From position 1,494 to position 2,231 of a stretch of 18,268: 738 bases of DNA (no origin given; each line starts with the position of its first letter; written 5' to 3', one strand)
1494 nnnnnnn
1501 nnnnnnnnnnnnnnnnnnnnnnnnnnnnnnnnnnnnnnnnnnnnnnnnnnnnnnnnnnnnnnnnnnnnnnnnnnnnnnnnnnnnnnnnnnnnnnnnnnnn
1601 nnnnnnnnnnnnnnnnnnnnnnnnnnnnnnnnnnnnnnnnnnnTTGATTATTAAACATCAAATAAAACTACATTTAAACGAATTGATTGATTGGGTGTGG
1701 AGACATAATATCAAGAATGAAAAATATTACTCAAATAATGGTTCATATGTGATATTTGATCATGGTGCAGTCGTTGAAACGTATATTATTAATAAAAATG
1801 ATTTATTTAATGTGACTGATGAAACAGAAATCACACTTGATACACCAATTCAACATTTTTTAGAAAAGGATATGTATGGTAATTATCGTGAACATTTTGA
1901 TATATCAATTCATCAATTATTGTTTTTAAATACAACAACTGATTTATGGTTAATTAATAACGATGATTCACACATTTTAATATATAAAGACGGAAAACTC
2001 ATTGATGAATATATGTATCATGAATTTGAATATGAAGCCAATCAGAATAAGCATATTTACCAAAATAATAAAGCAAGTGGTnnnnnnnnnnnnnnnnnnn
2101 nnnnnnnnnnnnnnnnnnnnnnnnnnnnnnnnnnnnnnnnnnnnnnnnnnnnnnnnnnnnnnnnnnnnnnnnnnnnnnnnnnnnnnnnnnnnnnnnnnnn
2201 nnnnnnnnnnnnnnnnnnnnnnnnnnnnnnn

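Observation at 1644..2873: SGNH/GDSL esterase fused to an unknown N-terminal domain, encoded in the early/replication arm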

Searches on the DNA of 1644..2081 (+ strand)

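Call 53: search_dna_similar(query=L006:1-12157:+, collection=phages, mode=near, max_rows=8)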
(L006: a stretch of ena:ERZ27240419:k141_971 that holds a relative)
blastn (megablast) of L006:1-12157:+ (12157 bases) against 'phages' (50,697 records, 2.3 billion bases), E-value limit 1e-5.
Records with a match: 33; places in all: 33; records where one place covers at least 80% of the query: 1.
Best place of each record, by identity: 80-90% 1; 60-80% 32.
By first word of the organism name: Staphylococcus 33.
By host as written in the record: Staphylococcus aureus 17; Staphylococcus sp. 5; Staphylococcus aureus strain SA27 3; Staphylococcus aureus subsp. aureus RN4220 2; Staphylococcus chromogenes 1; Staphylococcus aureus 2868B2 1; Staphylococcus aureus ATCC 29213 1; Staphylococcus aureus 2236-0 1; and 2 more.
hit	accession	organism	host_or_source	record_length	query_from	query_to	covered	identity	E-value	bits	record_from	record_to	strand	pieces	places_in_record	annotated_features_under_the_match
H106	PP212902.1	Staphylococcus phage PT1-9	Staphylococcus chromogenes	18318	240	12157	90%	84.0%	0e+0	10414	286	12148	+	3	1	DNA polymerase | tail fiber | hypothetical protein (x14) | lysin N-acetylmuramoyl-L-alanine amidase | holin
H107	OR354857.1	Staphylococcus phage S-CoN_Ph34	Staphylococcus sp.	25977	3089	6069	25%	72.1%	0e+0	806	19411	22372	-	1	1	DNA polymerase | terminase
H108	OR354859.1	Staphylococcus phage S-CoN_Ph36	Staphylococcus sp.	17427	3089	6069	25%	72.1%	0e+0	804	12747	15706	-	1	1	DNA polymerase (x3) | terminase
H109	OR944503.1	Staphylococcus phage vB_SauP_L1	Staphylococcus sp.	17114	4006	10398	19%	70.9%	4e-57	426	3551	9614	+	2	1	putative DNA polymerase | putative phage tail protein | putative CHAP domain-containing protein | holin | tail protein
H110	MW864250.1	Staphylococcus phage SAPYZU_11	Staphylococcus aureus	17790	4006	10398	19%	70.4%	3e-44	367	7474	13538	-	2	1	DNA polymerase | tail fiber protein (x2) | CHAP domain-containing protein | holin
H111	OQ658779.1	Staphylococcus phage vB_Sa_2868B2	Staphylococcus aureus 2868B2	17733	4006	10398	19%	70.4%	1e-42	361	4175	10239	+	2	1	hypothetical protein (x5)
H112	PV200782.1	Staphylococcus phage SapYZU01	Staphylococcus aureus ATCC 29213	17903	4006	5879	14%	71.4%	4e-52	365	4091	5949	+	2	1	DNA polymerase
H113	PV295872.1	Staphylococcus phage SapYZU10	Staphylococcus aureus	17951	4006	5882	14%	71.4%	4e-52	365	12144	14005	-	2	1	DNA polymerase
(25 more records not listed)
